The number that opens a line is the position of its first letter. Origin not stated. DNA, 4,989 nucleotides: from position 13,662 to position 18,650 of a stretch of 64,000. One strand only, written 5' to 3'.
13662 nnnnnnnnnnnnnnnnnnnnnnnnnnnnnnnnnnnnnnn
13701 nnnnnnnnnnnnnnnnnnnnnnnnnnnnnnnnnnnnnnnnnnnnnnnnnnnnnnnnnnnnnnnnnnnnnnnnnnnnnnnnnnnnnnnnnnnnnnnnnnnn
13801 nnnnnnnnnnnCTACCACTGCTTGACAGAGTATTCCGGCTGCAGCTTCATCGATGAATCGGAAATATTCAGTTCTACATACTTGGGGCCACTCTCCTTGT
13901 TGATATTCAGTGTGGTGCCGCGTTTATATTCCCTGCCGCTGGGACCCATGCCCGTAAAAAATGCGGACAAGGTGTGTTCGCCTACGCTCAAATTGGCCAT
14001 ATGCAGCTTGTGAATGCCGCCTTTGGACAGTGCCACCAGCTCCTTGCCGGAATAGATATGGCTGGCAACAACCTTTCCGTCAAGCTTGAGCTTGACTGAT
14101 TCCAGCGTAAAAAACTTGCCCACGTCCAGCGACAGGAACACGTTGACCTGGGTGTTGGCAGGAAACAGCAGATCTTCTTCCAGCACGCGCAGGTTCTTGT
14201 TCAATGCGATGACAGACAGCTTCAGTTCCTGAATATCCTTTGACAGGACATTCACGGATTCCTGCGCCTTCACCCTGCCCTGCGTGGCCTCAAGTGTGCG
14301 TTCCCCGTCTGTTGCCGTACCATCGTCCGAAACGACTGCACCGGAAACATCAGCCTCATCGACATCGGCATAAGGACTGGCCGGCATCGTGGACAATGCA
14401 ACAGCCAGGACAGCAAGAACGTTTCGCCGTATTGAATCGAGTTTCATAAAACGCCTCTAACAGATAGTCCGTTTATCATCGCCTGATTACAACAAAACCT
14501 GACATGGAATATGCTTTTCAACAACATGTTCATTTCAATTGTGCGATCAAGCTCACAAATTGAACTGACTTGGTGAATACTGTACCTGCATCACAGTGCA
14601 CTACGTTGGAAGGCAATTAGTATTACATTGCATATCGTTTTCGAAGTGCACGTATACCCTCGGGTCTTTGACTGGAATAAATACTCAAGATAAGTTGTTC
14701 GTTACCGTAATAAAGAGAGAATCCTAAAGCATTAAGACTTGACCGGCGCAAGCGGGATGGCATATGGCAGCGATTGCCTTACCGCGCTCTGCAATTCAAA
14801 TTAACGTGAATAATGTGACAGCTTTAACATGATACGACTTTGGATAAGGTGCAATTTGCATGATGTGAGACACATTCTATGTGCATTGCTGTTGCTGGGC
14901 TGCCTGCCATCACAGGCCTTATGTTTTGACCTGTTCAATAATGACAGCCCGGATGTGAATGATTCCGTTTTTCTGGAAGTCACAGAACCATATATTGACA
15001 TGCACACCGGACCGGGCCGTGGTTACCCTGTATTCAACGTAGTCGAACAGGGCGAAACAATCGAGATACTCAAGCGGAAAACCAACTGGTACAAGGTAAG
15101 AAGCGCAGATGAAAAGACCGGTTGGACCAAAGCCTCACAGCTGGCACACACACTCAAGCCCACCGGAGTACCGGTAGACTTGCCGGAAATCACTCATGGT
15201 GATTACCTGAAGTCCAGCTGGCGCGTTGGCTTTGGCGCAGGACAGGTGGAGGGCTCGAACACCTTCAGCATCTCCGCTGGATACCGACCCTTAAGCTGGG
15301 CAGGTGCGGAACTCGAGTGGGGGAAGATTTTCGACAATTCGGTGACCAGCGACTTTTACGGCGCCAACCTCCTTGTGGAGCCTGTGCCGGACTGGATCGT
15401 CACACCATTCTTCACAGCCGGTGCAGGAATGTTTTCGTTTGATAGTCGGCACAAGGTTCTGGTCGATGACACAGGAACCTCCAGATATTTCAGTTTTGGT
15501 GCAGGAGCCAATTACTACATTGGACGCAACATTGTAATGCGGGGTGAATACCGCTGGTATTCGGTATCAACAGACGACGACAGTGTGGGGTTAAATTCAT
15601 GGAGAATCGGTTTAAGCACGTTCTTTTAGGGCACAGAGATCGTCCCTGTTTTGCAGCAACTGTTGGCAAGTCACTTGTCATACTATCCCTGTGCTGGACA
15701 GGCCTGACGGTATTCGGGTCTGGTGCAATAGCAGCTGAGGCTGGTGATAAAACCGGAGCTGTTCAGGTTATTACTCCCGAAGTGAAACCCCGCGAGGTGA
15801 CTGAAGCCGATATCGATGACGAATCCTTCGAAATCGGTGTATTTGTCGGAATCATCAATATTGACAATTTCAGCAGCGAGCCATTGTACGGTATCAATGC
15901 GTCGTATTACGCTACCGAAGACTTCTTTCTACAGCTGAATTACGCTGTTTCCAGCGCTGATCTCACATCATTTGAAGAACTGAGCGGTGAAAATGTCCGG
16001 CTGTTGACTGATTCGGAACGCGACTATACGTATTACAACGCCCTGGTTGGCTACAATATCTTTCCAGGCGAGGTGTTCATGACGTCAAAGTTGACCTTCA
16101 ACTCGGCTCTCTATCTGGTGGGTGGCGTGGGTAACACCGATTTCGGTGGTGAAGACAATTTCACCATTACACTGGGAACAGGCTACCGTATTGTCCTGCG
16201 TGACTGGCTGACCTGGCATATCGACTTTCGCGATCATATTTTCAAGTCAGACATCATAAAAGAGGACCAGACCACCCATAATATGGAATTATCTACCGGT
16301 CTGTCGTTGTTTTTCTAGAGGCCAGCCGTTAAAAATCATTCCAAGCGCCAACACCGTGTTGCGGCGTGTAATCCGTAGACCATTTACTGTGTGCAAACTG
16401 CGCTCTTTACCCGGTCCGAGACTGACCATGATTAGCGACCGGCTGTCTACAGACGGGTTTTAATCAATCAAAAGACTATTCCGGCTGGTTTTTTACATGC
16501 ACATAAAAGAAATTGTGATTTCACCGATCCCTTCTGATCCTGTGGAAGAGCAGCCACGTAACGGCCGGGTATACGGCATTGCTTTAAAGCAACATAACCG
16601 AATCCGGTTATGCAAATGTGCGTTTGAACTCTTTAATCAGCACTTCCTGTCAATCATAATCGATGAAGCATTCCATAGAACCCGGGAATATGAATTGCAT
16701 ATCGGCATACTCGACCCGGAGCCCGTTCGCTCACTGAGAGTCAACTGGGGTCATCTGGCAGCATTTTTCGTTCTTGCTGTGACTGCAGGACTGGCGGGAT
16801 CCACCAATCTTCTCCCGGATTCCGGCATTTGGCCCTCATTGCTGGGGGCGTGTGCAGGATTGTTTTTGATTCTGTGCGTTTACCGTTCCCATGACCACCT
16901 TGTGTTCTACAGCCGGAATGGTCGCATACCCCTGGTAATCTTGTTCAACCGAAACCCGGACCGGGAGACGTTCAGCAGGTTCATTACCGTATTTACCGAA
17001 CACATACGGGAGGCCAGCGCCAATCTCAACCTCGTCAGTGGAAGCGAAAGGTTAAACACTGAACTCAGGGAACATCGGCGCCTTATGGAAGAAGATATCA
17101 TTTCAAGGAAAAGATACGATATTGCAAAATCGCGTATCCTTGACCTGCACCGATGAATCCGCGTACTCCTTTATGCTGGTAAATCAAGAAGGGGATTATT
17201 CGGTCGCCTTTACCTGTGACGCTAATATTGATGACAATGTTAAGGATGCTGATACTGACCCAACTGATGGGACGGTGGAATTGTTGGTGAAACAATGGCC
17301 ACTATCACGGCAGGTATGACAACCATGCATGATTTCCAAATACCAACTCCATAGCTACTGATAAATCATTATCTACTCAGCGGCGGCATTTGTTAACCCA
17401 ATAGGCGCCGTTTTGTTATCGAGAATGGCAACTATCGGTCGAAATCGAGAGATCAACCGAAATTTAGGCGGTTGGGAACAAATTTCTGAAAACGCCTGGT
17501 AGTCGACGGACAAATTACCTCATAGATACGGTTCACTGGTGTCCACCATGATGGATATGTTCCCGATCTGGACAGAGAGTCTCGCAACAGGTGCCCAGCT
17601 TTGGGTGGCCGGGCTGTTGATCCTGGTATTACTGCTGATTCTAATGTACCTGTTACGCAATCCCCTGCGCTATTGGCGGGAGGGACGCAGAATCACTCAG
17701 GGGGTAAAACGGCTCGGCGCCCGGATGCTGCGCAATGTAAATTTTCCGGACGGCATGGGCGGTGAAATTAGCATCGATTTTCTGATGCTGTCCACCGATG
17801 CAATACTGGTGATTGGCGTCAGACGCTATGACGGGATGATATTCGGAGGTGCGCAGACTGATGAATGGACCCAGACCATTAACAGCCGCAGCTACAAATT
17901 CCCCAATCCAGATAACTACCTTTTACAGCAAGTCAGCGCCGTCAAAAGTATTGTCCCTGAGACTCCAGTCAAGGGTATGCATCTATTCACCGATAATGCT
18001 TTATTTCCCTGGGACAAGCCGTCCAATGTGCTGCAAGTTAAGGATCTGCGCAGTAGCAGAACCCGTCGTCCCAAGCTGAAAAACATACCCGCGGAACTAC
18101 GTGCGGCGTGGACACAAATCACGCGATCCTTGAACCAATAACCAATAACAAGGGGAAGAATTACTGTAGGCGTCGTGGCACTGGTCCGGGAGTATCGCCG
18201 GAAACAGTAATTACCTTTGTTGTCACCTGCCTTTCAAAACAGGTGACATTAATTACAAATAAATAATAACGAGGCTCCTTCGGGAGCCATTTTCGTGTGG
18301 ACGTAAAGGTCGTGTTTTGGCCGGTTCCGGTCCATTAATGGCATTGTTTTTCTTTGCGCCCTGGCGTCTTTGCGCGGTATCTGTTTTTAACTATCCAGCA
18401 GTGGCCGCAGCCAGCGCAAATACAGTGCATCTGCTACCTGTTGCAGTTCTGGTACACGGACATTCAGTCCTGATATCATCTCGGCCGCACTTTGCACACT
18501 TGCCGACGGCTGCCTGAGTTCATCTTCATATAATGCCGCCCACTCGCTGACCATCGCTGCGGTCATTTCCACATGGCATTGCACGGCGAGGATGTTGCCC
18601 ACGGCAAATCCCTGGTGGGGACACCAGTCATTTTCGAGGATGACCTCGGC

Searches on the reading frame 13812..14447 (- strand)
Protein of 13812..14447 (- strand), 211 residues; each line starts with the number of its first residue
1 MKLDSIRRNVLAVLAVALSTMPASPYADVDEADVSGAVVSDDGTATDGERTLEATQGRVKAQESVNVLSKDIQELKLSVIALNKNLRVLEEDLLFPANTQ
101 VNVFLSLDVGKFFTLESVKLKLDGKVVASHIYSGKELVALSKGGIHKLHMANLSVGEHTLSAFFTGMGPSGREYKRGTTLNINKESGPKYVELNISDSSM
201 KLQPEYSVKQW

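Call 3: search_protein_families(library=pfam, proteins=[window:13812-14447:-], max_evalue=0.1)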
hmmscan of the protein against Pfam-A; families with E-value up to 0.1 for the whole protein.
window:13812-14447:- (211 aa): 1 family
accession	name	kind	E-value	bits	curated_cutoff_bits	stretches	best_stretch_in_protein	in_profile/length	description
PF16640.11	Big_3_5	-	0.068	14.2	35.5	0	135-168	42-73/88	Bacterial Ig-like domain (group 3)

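Call 50: search_protein_families(library=ncbifam, proteins=[window:13812-14447:-], max_evalue=0.001)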
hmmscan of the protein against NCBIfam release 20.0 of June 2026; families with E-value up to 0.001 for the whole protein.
window:13812-14447:- (211 aa): 0 families

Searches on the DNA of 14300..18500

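Call 60: search_rna_families(source=window, start=14300, end=18500, threshold=evalue, max_evalue=1)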
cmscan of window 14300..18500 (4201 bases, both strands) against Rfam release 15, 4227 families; matches with E-value up to 1: 0.
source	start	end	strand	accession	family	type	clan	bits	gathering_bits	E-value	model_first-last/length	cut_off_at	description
